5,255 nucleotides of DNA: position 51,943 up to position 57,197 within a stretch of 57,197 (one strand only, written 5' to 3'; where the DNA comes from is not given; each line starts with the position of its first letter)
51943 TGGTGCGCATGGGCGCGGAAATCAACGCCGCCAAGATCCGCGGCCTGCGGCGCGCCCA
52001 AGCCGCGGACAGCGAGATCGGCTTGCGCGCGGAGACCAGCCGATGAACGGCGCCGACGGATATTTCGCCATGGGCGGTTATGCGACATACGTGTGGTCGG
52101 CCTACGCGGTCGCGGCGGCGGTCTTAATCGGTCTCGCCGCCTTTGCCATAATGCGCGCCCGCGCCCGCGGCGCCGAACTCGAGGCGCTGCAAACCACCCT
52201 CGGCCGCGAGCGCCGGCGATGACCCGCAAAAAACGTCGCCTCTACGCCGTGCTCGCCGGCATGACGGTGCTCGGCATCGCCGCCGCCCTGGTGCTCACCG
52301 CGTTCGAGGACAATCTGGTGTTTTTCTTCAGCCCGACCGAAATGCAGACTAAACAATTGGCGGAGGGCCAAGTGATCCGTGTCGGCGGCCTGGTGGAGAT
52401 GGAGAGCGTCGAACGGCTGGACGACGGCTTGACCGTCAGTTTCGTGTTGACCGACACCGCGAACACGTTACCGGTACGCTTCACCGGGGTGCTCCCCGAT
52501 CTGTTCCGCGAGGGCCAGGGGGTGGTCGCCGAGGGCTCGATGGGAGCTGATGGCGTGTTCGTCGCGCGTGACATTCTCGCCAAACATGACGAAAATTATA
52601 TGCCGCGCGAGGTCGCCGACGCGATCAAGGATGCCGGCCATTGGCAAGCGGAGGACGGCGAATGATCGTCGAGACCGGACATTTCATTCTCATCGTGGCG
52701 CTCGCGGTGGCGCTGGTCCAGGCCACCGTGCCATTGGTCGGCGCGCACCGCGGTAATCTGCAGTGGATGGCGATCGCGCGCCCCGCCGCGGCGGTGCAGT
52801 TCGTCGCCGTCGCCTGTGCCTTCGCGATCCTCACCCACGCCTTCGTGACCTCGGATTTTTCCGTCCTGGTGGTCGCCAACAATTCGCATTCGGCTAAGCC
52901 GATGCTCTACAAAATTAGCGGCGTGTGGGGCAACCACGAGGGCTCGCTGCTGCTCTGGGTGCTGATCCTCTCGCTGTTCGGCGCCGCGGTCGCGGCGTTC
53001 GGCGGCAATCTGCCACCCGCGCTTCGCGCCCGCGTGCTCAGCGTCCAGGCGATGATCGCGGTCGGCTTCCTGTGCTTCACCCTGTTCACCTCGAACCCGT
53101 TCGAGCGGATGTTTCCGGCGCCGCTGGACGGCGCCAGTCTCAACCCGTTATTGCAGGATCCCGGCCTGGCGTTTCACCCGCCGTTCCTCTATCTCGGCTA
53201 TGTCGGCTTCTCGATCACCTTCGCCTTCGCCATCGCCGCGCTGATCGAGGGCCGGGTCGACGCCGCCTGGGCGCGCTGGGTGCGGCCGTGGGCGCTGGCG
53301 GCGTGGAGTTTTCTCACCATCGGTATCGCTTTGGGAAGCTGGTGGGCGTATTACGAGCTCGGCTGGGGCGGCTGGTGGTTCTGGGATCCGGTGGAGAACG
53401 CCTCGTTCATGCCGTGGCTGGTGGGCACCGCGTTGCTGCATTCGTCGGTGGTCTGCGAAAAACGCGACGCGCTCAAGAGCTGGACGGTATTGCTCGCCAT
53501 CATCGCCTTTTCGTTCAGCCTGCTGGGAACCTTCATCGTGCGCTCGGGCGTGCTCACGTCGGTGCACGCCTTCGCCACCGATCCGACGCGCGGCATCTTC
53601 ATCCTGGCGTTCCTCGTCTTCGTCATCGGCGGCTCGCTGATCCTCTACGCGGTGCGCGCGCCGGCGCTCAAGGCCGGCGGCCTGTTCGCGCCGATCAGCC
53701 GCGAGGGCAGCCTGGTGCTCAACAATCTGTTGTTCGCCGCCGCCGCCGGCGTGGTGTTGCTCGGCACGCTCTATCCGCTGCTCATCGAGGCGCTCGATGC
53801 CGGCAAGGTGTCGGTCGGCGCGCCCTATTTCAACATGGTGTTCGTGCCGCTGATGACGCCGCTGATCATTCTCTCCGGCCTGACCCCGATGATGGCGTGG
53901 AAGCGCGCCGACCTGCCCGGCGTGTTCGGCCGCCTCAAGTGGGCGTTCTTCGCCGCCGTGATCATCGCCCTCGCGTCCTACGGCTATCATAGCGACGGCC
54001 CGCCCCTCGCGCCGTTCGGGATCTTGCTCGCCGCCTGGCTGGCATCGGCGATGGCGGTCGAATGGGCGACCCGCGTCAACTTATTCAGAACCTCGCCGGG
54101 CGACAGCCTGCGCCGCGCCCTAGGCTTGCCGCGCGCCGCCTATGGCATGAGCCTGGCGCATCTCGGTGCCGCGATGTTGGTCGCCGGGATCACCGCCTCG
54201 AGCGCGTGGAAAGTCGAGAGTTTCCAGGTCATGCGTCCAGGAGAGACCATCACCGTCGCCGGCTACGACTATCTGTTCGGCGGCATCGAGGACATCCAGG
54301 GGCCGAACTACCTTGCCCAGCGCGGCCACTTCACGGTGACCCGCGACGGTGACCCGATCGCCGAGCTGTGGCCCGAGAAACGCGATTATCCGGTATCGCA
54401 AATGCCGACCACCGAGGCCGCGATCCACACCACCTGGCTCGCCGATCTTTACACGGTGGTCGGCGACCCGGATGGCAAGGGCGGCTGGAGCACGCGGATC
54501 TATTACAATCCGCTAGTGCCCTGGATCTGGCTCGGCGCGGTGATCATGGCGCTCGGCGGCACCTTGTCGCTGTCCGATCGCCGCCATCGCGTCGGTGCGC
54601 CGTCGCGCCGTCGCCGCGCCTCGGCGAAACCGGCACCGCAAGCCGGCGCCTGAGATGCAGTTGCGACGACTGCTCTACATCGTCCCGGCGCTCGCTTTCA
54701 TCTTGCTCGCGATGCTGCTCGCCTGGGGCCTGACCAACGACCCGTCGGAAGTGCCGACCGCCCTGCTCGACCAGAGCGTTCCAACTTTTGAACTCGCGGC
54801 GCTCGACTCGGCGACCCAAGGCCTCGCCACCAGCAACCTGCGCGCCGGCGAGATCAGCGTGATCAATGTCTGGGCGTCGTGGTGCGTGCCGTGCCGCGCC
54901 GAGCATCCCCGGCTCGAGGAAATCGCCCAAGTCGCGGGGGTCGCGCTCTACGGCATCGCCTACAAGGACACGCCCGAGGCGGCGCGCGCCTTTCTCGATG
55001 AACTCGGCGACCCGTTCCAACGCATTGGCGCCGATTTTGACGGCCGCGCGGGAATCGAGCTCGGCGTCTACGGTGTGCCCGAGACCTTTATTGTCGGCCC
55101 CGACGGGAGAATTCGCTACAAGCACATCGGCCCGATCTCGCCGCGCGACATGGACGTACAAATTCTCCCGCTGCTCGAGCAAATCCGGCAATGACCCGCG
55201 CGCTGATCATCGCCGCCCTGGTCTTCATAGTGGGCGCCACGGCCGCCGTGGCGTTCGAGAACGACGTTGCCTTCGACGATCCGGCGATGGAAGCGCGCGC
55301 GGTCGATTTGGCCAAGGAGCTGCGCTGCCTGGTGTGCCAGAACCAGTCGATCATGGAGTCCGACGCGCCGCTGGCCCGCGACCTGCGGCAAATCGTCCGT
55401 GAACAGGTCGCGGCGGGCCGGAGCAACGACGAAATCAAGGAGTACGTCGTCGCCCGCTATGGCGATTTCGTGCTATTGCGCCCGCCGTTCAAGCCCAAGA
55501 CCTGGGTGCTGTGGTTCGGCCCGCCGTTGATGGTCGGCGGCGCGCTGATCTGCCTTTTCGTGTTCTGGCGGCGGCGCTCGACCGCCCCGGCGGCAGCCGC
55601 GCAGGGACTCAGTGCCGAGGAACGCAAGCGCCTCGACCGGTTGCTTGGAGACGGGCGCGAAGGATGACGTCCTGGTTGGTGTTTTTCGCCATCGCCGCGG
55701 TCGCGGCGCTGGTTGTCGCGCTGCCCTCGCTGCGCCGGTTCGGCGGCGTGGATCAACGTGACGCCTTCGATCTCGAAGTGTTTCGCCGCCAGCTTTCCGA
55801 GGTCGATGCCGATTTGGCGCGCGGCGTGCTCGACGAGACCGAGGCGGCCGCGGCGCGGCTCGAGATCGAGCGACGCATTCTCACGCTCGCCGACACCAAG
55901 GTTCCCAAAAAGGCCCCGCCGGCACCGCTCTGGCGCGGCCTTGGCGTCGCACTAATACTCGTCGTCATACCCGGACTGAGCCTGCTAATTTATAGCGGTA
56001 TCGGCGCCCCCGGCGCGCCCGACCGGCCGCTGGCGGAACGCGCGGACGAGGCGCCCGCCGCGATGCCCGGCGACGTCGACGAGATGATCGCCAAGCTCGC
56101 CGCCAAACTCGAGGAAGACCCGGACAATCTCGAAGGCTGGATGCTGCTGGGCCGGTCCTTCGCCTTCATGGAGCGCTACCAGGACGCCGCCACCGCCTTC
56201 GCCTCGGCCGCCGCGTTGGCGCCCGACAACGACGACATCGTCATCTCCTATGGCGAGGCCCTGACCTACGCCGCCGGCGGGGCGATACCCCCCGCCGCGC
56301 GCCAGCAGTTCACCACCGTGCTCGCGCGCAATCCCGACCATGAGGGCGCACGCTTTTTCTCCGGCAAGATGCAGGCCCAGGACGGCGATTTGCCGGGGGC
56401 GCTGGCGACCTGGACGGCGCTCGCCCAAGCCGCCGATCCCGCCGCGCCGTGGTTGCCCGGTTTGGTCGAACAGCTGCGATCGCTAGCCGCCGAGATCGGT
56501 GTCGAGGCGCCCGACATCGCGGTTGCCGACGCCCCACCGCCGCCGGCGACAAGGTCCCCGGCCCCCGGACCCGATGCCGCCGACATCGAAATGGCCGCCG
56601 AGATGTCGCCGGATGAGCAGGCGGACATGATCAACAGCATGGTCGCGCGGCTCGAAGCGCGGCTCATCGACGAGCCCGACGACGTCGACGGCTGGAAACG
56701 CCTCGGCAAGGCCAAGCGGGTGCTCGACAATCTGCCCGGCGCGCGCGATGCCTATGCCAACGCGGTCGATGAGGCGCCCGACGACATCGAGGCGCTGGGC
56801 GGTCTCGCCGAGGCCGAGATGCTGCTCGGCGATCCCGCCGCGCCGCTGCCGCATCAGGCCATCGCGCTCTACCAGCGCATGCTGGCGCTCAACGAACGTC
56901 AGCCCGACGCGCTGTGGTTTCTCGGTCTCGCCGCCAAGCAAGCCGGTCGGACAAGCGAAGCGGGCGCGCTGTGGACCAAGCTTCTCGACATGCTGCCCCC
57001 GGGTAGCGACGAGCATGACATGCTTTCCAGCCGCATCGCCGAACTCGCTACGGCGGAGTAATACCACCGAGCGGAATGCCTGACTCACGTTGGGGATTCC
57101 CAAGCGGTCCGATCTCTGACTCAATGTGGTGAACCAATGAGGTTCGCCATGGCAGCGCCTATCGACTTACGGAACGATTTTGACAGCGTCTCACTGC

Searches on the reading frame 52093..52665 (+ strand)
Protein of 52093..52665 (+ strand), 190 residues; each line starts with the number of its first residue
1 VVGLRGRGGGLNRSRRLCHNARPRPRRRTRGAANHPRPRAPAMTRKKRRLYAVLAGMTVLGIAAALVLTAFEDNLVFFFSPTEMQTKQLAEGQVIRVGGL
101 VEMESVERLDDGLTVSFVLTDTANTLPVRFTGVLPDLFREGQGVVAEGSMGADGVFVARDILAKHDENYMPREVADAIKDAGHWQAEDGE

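Call 6: search_protein_families(library=ncbifam, proteins=[window:52093-52665:+], max_evalue=0.00001)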
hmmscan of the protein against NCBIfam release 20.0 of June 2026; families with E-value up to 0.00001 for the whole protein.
window:52093-52665:+ (190 aa): 8 families
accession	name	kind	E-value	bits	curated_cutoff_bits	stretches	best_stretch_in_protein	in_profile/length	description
NF009731.0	PRK13254.1-5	equivalog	1.2e-60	203.6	152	1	43-189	1-146/155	cytochrome c maturation protein CcmE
NF009729.0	PRK13254.1-3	equivalog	4e-56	189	171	1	43-185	2-144/155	cytochrome c maturation protein CcmE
NF009727.0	PRK13254.1-1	equivalog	7.4e-46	155.5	126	1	43-177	2-135/144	cytochrome c maturation protein CcmE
NF009730.0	PRK13254.1-4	equivalog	3.3e-42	144.2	310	1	43-185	23-163/165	cytochrome c maturation protein CcmE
NF009638.0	PRK13165.1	equivalog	1e-39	135.6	186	1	44-181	3-146/161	cytochrome c maturation protein CcmE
NF009728.0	PRK13254.1-2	equivalog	7.2e-38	129.8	221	1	45-181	4-139/153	cytochrome c maturation protein CcmE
NF009637.0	PRK13159.1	equivalog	3.1e-36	124.8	247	1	45-181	4-139/156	cytochrome c maturation protein CcmE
NF009635.0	PRK13150.1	equivalog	4.3e-35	120.9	264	1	44-180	3-145/159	cytochrome c maturation protein CcmE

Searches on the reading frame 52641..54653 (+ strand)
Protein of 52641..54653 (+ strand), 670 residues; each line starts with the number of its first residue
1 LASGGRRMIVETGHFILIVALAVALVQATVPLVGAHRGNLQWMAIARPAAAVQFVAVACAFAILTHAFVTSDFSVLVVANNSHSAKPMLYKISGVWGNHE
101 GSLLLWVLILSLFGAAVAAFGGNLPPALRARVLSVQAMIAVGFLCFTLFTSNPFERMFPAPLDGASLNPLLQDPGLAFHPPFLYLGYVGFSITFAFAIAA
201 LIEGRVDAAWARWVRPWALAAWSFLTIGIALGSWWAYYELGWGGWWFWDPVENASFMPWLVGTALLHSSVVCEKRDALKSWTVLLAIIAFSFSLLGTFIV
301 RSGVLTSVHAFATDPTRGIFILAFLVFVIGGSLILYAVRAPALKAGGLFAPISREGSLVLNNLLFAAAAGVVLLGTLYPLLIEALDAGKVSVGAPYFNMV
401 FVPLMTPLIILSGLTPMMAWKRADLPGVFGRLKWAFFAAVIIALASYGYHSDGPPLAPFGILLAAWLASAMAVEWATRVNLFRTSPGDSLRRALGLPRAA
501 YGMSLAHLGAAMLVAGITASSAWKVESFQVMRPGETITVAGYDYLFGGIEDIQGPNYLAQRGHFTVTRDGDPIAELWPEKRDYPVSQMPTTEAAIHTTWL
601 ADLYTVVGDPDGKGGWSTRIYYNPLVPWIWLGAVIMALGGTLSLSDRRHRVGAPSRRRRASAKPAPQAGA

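Call 6: search_protein_families(library=ncbifam, proteins=[window:52641-54653:+], max_evalue=0.00001)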
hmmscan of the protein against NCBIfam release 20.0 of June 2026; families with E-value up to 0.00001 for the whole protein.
window:52641-54653:+ (670 aa): 4 families
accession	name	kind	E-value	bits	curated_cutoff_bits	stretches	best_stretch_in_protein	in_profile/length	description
TIGR00353.1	nrfE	subfamily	4.9e-208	692.7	569.05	1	60-650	1-578/578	heme lyase CcmF/NrfE family subunit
TIGR03145.1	cyt_nit_nrfE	subfamily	8e-206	685.5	927.3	1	8-644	1-630/631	heme lyase NrfEFG subunit NrfE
NF007691.0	PRK10369.1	subfamily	1.1e-142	476.7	394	2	9-443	4-440/573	heme lyase NrfEFG subunit NrfE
TIGR03144.1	cytochr_II_ccsB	equivalog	2.9e-08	33.8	187.6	1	221-304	167-248/252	c-type cytochrome biogenesis protein CcsB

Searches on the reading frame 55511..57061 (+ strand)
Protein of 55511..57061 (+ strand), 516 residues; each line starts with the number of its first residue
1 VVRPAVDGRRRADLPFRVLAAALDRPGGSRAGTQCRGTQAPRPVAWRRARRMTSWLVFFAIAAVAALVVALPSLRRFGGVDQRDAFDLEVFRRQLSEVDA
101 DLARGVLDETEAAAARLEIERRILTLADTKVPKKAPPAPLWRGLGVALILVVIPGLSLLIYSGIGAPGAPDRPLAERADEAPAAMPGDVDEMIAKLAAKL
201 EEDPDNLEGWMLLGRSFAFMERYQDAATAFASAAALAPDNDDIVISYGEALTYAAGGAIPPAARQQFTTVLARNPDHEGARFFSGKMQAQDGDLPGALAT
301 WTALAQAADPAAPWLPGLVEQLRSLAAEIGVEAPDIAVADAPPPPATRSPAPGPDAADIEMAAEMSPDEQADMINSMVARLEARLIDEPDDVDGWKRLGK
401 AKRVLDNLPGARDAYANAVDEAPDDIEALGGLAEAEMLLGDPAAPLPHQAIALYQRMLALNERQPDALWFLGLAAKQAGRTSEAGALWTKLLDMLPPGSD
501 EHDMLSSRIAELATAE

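Call 6: search_protein_families(library=ncbifam, proteins=[window:55511-57061:+], max_evalue=0.00001)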
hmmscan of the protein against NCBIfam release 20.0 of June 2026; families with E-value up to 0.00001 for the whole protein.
window:55511-57061:+ (516 aa): 5 families
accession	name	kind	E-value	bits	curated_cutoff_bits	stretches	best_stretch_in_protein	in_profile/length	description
TIGR03142.1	cytochro_ccmI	equivalog_domain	1.1e-21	77.3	29.3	1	55-167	3-117/118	c-type cytochrome biogenesis protein CcmI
TIGR02917.1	PEP_TPR_lipo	equivalog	2.1e-10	39.2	312.2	0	188-308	174-291/899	XrtA/PEP-CTERM system TPR-repeat protein PrsT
TIGR02552.1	LcrH_SycD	equivalog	2.6e-09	36.9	104.8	0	204-276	49-118/136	SycD/LcrH family type III secretion system chaperone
NF007692.0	PRK10370.1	equivalog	9.8e-09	35.1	306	0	190-274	64-148/206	heme lyase NrfEFG subunit NrfG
NF040959.1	MamA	equivalog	1.5e-06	27.8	200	0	186-254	50-116/204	magnetosome protein MamA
